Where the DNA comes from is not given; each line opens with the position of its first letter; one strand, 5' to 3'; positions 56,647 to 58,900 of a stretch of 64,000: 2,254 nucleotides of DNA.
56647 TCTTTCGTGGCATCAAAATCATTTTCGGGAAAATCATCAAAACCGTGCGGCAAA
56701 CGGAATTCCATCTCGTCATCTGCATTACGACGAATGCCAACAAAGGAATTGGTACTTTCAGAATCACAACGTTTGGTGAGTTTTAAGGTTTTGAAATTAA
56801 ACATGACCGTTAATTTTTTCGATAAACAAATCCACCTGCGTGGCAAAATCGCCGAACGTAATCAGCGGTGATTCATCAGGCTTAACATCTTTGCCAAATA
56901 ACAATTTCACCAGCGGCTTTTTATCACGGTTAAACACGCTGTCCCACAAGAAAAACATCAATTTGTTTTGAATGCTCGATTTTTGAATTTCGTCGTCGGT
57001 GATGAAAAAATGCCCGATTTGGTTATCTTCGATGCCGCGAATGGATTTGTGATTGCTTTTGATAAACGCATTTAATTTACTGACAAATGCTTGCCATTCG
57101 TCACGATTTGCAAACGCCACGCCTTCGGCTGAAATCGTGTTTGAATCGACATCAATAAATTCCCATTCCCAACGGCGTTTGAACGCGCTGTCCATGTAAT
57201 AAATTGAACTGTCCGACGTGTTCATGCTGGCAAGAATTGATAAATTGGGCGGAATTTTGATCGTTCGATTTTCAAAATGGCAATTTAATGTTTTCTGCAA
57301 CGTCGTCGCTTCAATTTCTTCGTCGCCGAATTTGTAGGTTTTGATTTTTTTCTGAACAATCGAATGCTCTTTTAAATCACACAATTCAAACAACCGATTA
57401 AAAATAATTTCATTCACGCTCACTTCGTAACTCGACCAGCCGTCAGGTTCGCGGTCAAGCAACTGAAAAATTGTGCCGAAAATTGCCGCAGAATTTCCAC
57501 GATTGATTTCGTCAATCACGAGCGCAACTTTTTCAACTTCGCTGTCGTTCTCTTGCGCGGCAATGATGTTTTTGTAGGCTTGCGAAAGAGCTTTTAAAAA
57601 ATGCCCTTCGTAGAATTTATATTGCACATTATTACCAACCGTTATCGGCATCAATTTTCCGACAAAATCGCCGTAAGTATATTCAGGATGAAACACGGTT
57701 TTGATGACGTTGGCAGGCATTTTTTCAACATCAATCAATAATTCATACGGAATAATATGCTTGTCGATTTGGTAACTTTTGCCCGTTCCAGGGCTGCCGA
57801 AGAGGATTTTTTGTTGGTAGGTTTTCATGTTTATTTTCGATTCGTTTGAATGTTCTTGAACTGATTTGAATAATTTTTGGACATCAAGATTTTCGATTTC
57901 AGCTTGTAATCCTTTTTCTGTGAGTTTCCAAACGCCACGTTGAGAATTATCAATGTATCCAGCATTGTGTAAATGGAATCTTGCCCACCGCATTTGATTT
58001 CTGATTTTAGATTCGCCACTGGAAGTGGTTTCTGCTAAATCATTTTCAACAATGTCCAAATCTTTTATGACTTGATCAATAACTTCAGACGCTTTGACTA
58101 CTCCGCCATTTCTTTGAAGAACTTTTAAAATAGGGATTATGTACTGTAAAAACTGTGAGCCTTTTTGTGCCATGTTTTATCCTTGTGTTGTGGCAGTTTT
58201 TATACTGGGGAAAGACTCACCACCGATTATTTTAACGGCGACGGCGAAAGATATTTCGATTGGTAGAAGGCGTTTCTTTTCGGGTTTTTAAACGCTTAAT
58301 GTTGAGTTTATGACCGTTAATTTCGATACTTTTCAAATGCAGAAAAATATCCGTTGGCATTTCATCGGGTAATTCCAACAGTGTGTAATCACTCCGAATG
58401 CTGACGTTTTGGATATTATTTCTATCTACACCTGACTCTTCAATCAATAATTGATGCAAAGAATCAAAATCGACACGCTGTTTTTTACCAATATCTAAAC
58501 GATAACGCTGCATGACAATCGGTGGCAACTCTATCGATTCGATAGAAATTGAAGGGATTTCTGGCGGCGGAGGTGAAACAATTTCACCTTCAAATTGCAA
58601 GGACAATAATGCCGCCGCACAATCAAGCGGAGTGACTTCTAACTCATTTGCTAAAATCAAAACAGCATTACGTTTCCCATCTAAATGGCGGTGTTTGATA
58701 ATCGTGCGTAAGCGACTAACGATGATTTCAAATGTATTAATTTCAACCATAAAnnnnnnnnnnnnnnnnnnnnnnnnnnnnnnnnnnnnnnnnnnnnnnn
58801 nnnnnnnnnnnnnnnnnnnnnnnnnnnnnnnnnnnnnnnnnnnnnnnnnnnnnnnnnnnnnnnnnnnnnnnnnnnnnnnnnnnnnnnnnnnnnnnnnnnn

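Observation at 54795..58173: Three-gene McrBC-like module inserted between rnd and the surA-lptD operon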

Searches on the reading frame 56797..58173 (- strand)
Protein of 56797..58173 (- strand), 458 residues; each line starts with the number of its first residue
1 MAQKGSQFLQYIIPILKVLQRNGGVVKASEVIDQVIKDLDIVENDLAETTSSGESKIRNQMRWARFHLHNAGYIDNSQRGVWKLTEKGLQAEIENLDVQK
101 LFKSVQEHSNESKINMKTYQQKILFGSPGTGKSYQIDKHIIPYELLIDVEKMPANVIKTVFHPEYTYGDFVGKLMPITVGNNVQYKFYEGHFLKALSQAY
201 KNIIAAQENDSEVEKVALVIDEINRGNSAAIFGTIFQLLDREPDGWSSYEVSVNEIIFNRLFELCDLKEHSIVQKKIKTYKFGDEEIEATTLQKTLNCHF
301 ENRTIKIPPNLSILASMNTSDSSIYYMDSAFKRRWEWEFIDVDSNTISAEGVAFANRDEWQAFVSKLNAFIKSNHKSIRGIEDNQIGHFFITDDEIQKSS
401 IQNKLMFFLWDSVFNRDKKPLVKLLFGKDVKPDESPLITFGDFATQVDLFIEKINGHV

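Call 4: search_protein_families(library=pfam, proteins=[window:56797-58173:-], max_evalue=1)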
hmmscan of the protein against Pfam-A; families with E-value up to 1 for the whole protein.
window:56797-58173:- (458 aa): 5 families
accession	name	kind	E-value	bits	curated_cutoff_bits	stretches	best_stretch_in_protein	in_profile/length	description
PF14338.12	Mrr_N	-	6.3e-22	78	29.5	1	10-91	3-84/87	Mrr N-terminal domain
PF07728.20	AAA_5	-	8.5e-06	26.3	22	1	123-334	3-138/139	AAA domain (dynein-related subfamily)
PF13479.12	AAA_24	-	0.035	14.4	27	1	122-157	5-38/195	AAA domain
PF15541.11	Ntox4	-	0.2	12.4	25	1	62-136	3-74/109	Bacterial toxin 4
PF13245.12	AAA_19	-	0.21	12.2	25.1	0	122-140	14-32/134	AAA domain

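Call 6: search_protein_families(library=padloc, proteins=[window:56797-58173:-], max_evalue=1)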
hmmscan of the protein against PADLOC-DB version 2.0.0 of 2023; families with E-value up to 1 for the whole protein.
window:56797-58173:- (458 aa): 5 families
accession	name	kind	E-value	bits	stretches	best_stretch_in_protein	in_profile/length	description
PDLC03547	REase_II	-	8.9e-33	111.7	2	119-245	264-377/585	Type II restriction enzyme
PDLC03448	REase_II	-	7.3e-28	95.2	3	257-397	642-782/857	Type II restriction enzyme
PDLC03657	mREase_IV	-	1.2e-05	22.8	1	8-90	6-90/317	Type IV methyl-directed restriction enzyme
PDLC02235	AbiEi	-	0.0011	16.6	1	30-124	7-100/240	AbiEi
PDLC02196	IetA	-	0.0055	14.2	1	95-134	98-137/374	-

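Call 7: search_protein_families(library=ncbifam, proteins=[window:56797-58173:-], max_evalue=1)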
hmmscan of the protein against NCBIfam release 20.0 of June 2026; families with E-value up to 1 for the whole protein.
window:56797-58173:- (458 aa): 2 families
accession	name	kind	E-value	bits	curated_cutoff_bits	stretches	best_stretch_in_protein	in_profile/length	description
NF008457.0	PRK11331.1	equivalog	2.7e-13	49.4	637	2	117-246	191-306/459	5-methylcytosine-specific restriction enzyme subunit McrB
NF042959.1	IteA_antiphage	equivalog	0.1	11.7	510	1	96-135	102-141/367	anti-phage ATPase IteA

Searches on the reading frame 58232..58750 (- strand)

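Call 4: search_protein_families(library=pfam, proteins=[window:58232-58750:-], max_evalue=1)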
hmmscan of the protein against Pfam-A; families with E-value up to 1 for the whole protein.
window:58232-58750:- (172 aa): 2 families
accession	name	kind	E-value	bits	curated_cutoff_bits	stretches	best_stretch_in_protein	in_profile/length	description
PF03880.21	DbpA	-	6.8e-14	52.1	25.6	1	82-152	1-71/72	DbpA RNA binding domain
PF25399.1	DeaD_dimer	-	0.0016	18.9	23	1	12-55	16-59/67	RNA helicase DeaD dimerization domain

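Call 6: search_protein_families(library=padloc, proteins=[window:58232-58750:-], max_evalue=1)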
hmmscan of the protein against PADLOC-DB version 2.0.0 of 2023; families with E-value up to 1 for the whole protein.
window:58232-58750:- (172 aa): 0 families

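Call 7: search_protein_families(library=ncbifam, proteins=[window:58232-58750:-], max_evalue=1)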
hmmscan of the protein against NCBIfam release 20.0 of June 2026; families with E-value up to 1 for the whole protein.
window:58232-58750:- (172 aa): 1 family
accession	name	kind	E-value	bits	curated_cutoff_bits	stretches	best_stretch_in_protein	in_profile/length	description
NF008642.0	PRK11634.1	equivalog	8.9e-05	21.1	989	1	80-162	485-567/628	DEAD/DEAH family ATP-dependent RNA helicase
